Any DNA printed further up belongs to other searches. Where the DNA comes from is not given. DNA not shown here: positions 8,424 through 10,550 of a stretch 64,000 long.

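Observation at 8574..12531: Complete three-subunit NuoE/NuoF-like [FeFe]-hydrogenase operon (hydC-hydB-hydA) inside an alphaproteobacterial housekeeping block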

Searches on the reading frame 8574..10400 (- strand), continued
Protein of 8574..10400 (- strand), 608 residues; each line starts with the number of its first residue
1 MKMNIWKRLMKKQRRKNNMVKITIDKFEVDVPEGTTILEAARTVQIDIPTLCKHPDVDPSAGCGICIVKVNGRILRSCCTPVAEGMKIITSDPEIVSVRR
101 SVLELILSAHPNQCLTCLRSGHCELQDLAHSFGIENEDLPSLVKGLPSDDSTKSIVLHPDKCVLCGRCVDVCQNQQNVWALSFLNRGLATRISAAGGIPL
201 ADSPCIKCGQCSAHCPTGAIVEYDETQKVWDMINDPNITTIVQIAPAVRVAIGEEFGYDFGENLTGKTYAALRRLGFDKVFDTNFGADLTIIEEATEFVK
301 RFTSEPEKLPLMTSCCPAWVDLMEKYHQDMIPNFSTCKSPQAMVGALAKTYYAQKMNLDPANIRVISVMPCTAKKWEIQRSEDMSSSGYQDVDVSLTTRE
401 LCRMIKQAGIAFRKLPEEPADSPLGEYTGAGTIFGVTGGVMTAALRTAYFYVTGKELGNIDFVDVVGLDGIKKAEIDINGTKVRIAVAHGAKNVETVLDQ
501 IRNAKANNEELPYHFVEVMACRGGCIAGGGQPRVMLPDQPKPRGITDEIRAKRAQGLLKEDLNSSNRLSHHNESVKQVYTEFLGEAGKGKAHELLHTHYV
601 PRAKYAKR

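Call 58: search_protein_families(library=ncbifam, proteins=[L054:3191-4261:+, L023:584-1891:-, L035:13045-14244:-, L080:2202-3617:-, L034:17045-18064:-, L037:6760-7761:-, L039:11857-13107:-, L052:15954-17030:+, L052:13718-14986:+, L049:5032-5619:-], max_evalue=1e-10)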
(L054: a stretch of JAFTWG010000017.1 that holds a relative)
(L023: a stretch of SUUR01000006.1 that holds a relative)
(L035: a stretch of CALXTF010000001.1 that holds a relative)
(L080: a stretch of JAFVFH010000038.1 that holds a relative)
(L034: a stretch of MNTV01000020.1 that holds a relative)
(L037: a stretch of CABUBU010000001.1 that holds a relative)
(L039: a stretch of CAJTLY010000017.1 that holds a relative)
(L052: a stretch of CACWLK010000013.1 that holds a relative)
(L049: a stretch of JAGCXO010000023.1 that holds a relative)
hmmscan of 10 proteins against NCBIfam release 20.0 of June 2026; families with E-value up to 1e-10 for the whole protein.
L054:3191-4261:+ (356 aa): 8 families
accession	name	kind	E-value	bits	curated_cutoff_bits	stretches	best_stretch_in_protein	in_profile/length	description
TIGR00048.1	rRNA_mod_RlmN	equivalog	2.6e-128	427.9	290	1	5-354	4-347/355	dual-specificity RNA methyltransferase RlmN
NF008396.0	PRK11194.1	equivalog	2.1e-114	382.3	633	1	4-351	9-355/379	dual-specificity RNA methyltransferase RlmN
NF011031.0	PRK14461.1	equivalog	3.2e-90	302.8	601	1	5-353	5-365/372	ribosomal RNA large subunit methyltransferase N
NF000424.4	CfrAB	exception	9.7e-71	238.9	530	1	16-350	5-337/338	Cfr family 23S rRNA (adenine(2503)-C(8))-methyltransferase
NF011024.0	PRK14453.1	equivalog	5.1e-70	236.5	468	1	16-353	9-344/348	23S rRNA (adenine(2503)-C(8))-methyltransferase Cfr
TIGR04432.1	rSAM_Cfr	equivalog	9.6e-69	232.2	550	1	16-351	7-340/341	Cfr family 23S rRNA (adenine(2503)-C(8))-methyltransferase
NF011040.0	PRK14470.1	equivalog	7.6e-59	199.9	441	1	13-354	4-336/338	ribosomal RNA large subunit methyltransferase N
NF011034.0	PRK14464.1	equivalog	2.2e-51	174.7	422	1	16-353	4-330/348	RNA methyltransferase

L023:584-1891:- (435 aa): 3 families
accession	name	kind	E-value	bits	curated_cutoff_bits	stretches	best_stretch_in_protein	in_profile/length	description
TIGR00390.1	hslU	equivalog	1.2e-182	607.8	362.45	1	5-435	2-441/441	ATP-dependent protease ATPase subunit HslU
NF003745.1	PRK05342.1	equivalog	2.3e-67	227.7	359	3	4-109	60-168/418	ATP-dependent Clp protease ATP-binding subunit ClpX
TIGR00382.1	clpX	equivalog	3.6e-59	200.8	370.75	3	5-115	68-182/414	ATP-dependent protease ATP-binding subunit ClpX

L035:13045-14244:- (399 aa): 9 families
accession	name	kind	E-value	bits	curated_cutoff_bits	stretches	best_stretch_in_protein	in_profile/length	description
TIGR03918.1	GTP_HydF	equivalog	1.4e-153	511.4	325.55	1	4-394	1-391/392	[FeFe] hydrogenase H-cluster maturation GTPase HydF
TIGR03594.1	GTPase_EngA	equivalog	3.6e-27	95.4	306.7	1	12-175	2-166/432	ribosome biogenesis GTPase Der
TIGR00231.1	small_GTP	domain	9.2e-24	84.1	42.5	1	10-159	3-156/164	GTP-binding protein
TIGR00450.1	mnmE_trmE_thdF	equivalog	2.6e-23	82.9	252.6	1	11-177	210-371/446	tRNA uridine-5-carboxymethylaminomethyl(34) synthesis GTPase MnmE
NF003661.0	PRK05291.1-3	equivalog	8.5e-22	78.1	380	1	11-175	217-376/448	tRNA uridine-5-carboxymethylaminomethyl(34) synthesis GTPase MnmE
NF000908.1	PRK00089.1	equivalog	9.9e-21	74.3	237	1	13-172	6-170/291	GTPase Era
TIGR00436.1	era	equivalog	7.4e-16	58.3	116.25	1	12-171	2-165/270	GTPase Era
NF002828.0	PRK03003.1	equivalog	2.4e-14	52.8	631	1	12-132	215-339/477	ribosome biogenesis GTPase Der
NF007071.0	PRK09518.1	equivalog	4.4e-12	45.3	953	1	13-131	274-569/706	bifunctional cytidylate kinase/GTPase Der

L080:2202-3617:- (471 aa): 6 families
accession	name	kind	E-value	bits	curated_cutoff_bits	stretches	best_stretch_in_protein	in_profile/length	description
TIGR03955.1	rSAM_HydG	equivalog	8.2e-271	898.3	312.15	1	2-471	1-470/470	[FeFe] hydrogenase H-cluster radical SAM maturase HydG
TIGR02351.2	thiH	equivalog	4.1e-85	286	380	1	29-382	20-358/364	2-iminoacetate synthase ThiH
TIGR03910.1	pyrrolys_PylB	equivalog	3.9e-26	91.8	348.2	1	35-230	5-198/347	methylornithine synthase PylB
TIGR03956.1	rSAM_HydE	equivalog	6.1e-23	81.6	254.6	1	41-217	4-175/340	[FeFe] hydrogenase H-cluster radical SAM maturase HydE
TIGR04158.1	rSAM_MIA_synth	equivalog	1.2e-16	60.5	400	1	80-366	54-345/368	3-methyl-2-indolic acid synthase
TIGR00433.2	bioB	equivalog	7.5e-11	41.8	225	0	50-319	5-260/307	biotin synthase BioB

L034:17045-18064:- (339 aa): 2 families
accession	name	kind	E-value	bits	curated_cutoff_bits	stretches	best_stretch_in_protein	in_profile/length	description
TIGR01128.2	holA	equivalog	1.5e-47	162.5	80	1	22-331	2-316/316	DNA polymerase III subunit delta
NF005134.0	PRK06585.1-1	equivalog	4.2e-28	98.3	478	1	16-326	17-320/326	DNA polymerase III subunit delta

L037:6760-7761:- (333 aa): 0 families

L039:11857-13107:- (416 aa): 0 families

L052:15954-17030:+ (358 aa): 0 families

L052:13718-14986:+ (422 aa): 10 families
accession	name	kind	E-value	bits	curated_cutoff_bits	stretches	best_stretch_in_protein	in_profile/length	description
NF008149.0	PRK10901.1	equivalog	3.9e-82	276.5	375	1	18-422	32-433/434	16S rRNA (cytosine(967)-C(5))-methyltransferase RsmB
TIGR00563.1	rsmB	equivalog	7.4e-73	246.1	269.05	1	28-421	32-435/437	16S rRNA (cytosine(967)-C(5))-methyltransferase RsmB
NF011494.0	PRK14902.1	equivalog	6.8e-70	236.1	319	1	28-422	37-443/444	16S rRNA (cytosine(967)-C(5))-methyltransferase RsmB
NF011493.0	PRK14901.1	equivalog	7.5e-65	219.5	540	1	29-422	37-446/447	16S rRNA (cytosine(967)-C(5))-methyltransferase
NF011495.0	PRK14903.1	equivalog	5.5e-45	154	503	1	14-377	22-393/431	16S rRNA (cytosine(967)-C(5))-methyltransferase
TIGR00446.1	nop2p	subfamily_domain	2.5e-41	141.7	210.45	1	199-421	46-264/264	NOL1/NOP2/sun family putative RNA methylase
NF008898.0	PRK11933.1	equivalog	2.1e-36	125.4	588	1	202-421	93-310/480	16S rRNA (cytosine(1407)-C(5))-methyltransferase RsmF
NF041567.1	mtaseRsmF_Thermus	equivalog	4.7e-27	94.7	690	1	203-391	71-260/443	16S rRNA (cytosine(1407)-C(5))-methyltransferase RsmF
NF040814.1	tRNA_cyt_mtase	equivalog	7e-24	84.4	550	1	206-379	87-261/305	tRNA (cytosine(49)-C(5))-methyltransferase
TIGR01951.1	nusB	equivalog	5.2e-14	52.6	88.35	1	24-118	37-129/131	transcription antitermination factor NusB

L049:5032-5619:- (195 aa): 24 families
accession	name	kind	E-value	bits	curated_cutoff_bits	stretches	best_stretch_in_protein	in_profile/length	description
NF010739.0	PRK14141.1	equivalog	4.2e-43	147.4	192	1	14-194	6-192/211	nucleotide exchange factor GrpE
NF010738.0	PRK14140.1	equivalog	2.8e-42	144.6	137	1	15-194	11-190/191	nucleotide exchange factor GrpE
NF010748.0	PRK14150.1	equivalog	5.4e-42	143.5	152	1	14-195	13-196/198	nucleotide exchange factor GrpE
NF010737.0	PRK14139.1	equivalog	6.3e-39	133.8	164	1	13-194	10-185/188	nucleotide exchange factor GrpE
NF010749.0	PRK14151.1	equivalog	7.7e-38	130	231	1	23-195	5-175/188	nucleotide exchange factor GrpE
NF010752.0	PRK14155.1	equivalog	1.4e-36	125.9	194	1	38-194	12-170/208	nucleotide exchange factor GrpE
NF010759.0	PRK14162.1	equivalog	2.4e-35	122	176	1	10-194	10-193/194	nucleotide exchange factor GrpE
NF010747.0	PRK14149.1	equivalog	1.4e-34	119.3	176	1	11-194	10-188/191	nucleotide exchange factor GrpE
NF010750.0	PRK14153.1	equivalog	1.9e-32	112.4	194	1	15-195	11-187/194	nucleotide exchange factor GrpE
NF010755.0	PRK14158.1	equivalog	3.3e-32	111.6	200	1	11-194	13-193/198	nucleotide exchange factor GrpE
NF010745.0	PRK14147.1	equivalog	4.8e-30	104.6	184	1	33-194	12-169/172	nucleotide exchange factor GrpE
NF010758.0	PRK14161.1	equivalog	9.6e-30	103.6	206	1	23-194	4-175/178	nucleotide exchange factor GrpE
NF010741.0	PRK14143.1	equivalog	1.8e-28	99.7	184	1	11-194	43-225/258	nucleotide exchange factor GrpE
NF007655.0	PRK10325.1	equivalog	1.5e-27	96.7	348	1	11-194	15-193/197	nucleotide exchange factor GrpE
NF010746.0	PRK14148.1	equivalog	1.8e-25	89.8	212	1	27-193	28-192/195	nucleotide exchange factor GrpE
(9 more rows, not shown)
